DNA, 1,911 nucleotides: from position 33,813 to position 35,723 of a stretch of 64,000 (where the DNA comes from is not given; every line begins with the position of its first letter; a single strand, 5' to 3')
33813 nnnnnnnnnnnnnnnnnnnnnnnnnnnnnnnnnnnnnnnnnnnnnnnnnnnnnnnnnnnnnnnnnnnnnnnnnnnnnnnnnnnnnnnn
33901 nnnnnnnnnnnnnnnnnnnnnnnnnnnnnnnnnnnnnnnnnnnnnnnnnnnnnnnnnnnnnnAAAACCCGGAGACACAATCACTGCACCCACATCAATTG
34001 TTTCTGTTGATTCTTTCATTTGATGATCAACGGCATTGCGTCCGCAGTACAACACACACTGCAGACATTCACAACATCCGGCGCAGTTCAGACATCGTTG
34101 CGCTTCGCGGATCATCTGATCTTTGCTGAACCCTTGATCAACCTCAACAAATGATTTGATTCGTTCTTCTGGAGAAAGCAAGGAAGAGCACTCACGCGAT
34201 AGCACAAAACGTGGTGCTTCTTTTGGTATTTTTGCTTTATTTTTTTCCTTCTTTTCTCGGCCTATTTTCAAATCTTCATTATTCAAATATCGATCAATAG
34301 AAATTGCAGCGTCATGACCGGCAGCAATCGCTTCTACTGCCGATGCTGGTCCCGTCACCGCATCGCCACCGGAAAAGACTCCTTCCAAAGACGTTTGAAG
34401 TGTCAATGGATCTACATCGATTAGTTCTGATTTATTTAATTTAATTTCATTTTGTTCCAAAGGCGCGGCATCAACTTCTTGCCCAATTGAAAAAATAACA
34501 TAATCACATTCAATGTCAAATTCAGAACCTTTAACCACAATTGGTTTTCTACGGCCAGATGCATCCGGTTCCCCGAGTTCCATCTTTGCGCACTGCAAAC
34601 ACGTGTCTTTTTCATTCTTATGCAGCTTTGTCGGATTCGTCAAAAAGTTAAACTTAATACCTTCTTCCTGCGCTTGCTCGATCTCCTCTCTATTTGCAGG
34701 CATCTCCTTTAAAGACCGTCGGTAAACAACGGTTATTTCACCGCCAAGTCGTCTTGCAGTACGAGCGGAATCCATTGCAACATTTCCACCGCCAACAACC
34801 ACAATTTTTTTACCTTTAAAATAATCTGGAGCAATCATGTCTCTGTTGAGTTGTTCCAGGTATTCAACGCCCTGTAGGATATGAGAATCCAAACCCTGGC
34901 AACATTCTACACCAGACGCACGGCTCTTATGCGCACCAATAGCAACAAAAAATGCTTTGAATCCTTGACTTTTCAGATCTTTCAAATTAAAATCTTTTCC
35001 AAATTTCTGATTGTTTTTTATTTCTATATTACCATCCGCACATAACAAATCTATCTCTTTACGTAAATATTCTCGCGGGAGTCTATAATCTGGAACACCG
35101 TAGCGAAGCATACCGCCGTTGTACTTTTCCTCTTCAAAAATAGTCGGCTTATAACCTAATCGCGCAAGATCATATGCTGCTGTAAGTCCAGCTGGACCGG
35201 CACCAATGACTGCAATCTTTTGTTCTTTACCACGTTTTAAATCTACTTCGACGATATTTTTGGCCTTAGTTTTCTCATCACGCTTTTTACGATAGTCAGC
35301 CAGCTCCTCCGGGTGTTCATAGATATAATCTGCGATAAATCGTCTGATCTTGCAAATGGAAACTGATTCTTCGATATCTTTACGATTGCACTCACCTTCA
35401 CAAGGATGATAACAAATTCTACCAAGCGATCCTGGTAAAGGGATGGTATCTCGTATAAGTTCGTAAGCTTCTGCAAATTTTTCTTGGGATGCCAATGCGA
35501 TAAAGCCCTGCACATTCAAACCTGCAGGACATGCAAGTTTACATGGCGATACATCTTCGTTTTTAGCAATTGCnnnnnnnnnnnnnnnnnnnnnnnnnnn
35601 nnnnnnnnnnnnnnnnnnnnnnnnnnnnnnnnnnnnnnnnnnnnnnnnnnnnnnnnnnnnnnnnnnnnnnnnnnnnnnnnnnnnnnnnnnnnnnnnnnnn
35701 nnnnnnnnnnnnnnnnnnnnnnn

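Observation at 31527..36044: HdrL-like 1505-aa fusion: a GltD/NfnB-type NAD(P)H oxidoreductase inserted into an HdrA, followed by a second HdrA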

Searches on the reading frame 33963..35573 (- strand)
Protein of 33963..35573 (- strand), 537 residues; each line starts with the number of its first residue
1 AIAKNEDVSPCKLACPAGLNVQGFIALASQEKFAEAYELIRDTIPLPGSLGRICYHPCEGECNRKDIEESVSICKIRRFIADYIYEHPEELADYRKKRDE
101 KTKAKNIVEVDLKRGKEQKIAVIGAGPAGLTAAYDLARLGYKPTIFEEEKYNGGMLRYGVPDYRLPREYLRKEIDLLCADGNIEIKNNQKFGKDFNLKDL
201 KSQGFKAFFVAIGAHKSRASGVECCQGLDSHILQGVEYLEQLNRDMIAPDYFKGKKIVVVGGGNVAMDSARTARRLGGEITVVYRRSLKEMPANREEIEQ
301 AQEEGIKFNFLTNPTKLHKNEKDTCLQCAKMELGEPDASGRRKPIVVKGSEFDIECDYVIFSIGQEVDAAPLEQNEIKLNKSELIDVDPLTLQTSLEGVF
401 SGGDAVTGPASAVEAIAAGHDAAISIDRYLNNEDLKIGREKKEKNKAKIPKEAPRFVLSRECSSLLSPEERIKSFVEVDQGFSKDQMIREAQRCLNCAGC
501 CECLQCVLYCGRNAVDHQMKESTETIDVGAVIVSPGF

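Call 17: search_solved_structures(query=window:33963-35573:-, max_evalue=1e-40, show_alignments=5)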
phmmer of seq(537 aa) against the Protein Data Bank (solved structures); distinct sequences matched with E-value up to 1e-40: 8.
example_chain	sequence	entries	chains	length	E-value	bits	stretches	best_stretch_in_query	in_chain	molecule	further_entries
9n5u_A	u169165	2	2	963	1.9e-108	366.5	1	7-433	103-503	NfnA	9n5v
9bov_A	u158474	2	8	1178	1.2e-102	347.4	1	9-516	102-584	Molybdopterin oxidoreductase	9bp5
8oh5_C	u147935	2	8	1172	2.7e-96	326.4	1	9-509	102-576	Formate dehydrogenase-O, major subunit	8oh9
5jca_L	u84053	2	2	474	1.2e-80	274.8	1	8-433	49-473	NADH-dependent Ferredoxin:NADP Oxidoreductase (NfnI) subunit alpha | NADH-dependent Ferredoxin:NADP Oxidoreductase subunit alpha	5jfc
4ylf_B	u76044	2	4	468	1.8e-76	261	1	9-433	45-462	Dihydropyrimidine dehydrogenase subunit A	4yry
5vj7_A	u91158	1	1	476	2e-76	260.9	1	8-432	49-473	Oxidoreductase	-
2vdc_G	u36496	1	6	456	6.5e-56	193.2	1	9-430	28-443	GLUTAMATE SYNTHASE [NADPH] SMALL CHAIN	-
6s6s_G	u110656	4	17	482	1.2e-55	192.3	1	9-430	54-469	Glutamate synthase [NADPH] small chain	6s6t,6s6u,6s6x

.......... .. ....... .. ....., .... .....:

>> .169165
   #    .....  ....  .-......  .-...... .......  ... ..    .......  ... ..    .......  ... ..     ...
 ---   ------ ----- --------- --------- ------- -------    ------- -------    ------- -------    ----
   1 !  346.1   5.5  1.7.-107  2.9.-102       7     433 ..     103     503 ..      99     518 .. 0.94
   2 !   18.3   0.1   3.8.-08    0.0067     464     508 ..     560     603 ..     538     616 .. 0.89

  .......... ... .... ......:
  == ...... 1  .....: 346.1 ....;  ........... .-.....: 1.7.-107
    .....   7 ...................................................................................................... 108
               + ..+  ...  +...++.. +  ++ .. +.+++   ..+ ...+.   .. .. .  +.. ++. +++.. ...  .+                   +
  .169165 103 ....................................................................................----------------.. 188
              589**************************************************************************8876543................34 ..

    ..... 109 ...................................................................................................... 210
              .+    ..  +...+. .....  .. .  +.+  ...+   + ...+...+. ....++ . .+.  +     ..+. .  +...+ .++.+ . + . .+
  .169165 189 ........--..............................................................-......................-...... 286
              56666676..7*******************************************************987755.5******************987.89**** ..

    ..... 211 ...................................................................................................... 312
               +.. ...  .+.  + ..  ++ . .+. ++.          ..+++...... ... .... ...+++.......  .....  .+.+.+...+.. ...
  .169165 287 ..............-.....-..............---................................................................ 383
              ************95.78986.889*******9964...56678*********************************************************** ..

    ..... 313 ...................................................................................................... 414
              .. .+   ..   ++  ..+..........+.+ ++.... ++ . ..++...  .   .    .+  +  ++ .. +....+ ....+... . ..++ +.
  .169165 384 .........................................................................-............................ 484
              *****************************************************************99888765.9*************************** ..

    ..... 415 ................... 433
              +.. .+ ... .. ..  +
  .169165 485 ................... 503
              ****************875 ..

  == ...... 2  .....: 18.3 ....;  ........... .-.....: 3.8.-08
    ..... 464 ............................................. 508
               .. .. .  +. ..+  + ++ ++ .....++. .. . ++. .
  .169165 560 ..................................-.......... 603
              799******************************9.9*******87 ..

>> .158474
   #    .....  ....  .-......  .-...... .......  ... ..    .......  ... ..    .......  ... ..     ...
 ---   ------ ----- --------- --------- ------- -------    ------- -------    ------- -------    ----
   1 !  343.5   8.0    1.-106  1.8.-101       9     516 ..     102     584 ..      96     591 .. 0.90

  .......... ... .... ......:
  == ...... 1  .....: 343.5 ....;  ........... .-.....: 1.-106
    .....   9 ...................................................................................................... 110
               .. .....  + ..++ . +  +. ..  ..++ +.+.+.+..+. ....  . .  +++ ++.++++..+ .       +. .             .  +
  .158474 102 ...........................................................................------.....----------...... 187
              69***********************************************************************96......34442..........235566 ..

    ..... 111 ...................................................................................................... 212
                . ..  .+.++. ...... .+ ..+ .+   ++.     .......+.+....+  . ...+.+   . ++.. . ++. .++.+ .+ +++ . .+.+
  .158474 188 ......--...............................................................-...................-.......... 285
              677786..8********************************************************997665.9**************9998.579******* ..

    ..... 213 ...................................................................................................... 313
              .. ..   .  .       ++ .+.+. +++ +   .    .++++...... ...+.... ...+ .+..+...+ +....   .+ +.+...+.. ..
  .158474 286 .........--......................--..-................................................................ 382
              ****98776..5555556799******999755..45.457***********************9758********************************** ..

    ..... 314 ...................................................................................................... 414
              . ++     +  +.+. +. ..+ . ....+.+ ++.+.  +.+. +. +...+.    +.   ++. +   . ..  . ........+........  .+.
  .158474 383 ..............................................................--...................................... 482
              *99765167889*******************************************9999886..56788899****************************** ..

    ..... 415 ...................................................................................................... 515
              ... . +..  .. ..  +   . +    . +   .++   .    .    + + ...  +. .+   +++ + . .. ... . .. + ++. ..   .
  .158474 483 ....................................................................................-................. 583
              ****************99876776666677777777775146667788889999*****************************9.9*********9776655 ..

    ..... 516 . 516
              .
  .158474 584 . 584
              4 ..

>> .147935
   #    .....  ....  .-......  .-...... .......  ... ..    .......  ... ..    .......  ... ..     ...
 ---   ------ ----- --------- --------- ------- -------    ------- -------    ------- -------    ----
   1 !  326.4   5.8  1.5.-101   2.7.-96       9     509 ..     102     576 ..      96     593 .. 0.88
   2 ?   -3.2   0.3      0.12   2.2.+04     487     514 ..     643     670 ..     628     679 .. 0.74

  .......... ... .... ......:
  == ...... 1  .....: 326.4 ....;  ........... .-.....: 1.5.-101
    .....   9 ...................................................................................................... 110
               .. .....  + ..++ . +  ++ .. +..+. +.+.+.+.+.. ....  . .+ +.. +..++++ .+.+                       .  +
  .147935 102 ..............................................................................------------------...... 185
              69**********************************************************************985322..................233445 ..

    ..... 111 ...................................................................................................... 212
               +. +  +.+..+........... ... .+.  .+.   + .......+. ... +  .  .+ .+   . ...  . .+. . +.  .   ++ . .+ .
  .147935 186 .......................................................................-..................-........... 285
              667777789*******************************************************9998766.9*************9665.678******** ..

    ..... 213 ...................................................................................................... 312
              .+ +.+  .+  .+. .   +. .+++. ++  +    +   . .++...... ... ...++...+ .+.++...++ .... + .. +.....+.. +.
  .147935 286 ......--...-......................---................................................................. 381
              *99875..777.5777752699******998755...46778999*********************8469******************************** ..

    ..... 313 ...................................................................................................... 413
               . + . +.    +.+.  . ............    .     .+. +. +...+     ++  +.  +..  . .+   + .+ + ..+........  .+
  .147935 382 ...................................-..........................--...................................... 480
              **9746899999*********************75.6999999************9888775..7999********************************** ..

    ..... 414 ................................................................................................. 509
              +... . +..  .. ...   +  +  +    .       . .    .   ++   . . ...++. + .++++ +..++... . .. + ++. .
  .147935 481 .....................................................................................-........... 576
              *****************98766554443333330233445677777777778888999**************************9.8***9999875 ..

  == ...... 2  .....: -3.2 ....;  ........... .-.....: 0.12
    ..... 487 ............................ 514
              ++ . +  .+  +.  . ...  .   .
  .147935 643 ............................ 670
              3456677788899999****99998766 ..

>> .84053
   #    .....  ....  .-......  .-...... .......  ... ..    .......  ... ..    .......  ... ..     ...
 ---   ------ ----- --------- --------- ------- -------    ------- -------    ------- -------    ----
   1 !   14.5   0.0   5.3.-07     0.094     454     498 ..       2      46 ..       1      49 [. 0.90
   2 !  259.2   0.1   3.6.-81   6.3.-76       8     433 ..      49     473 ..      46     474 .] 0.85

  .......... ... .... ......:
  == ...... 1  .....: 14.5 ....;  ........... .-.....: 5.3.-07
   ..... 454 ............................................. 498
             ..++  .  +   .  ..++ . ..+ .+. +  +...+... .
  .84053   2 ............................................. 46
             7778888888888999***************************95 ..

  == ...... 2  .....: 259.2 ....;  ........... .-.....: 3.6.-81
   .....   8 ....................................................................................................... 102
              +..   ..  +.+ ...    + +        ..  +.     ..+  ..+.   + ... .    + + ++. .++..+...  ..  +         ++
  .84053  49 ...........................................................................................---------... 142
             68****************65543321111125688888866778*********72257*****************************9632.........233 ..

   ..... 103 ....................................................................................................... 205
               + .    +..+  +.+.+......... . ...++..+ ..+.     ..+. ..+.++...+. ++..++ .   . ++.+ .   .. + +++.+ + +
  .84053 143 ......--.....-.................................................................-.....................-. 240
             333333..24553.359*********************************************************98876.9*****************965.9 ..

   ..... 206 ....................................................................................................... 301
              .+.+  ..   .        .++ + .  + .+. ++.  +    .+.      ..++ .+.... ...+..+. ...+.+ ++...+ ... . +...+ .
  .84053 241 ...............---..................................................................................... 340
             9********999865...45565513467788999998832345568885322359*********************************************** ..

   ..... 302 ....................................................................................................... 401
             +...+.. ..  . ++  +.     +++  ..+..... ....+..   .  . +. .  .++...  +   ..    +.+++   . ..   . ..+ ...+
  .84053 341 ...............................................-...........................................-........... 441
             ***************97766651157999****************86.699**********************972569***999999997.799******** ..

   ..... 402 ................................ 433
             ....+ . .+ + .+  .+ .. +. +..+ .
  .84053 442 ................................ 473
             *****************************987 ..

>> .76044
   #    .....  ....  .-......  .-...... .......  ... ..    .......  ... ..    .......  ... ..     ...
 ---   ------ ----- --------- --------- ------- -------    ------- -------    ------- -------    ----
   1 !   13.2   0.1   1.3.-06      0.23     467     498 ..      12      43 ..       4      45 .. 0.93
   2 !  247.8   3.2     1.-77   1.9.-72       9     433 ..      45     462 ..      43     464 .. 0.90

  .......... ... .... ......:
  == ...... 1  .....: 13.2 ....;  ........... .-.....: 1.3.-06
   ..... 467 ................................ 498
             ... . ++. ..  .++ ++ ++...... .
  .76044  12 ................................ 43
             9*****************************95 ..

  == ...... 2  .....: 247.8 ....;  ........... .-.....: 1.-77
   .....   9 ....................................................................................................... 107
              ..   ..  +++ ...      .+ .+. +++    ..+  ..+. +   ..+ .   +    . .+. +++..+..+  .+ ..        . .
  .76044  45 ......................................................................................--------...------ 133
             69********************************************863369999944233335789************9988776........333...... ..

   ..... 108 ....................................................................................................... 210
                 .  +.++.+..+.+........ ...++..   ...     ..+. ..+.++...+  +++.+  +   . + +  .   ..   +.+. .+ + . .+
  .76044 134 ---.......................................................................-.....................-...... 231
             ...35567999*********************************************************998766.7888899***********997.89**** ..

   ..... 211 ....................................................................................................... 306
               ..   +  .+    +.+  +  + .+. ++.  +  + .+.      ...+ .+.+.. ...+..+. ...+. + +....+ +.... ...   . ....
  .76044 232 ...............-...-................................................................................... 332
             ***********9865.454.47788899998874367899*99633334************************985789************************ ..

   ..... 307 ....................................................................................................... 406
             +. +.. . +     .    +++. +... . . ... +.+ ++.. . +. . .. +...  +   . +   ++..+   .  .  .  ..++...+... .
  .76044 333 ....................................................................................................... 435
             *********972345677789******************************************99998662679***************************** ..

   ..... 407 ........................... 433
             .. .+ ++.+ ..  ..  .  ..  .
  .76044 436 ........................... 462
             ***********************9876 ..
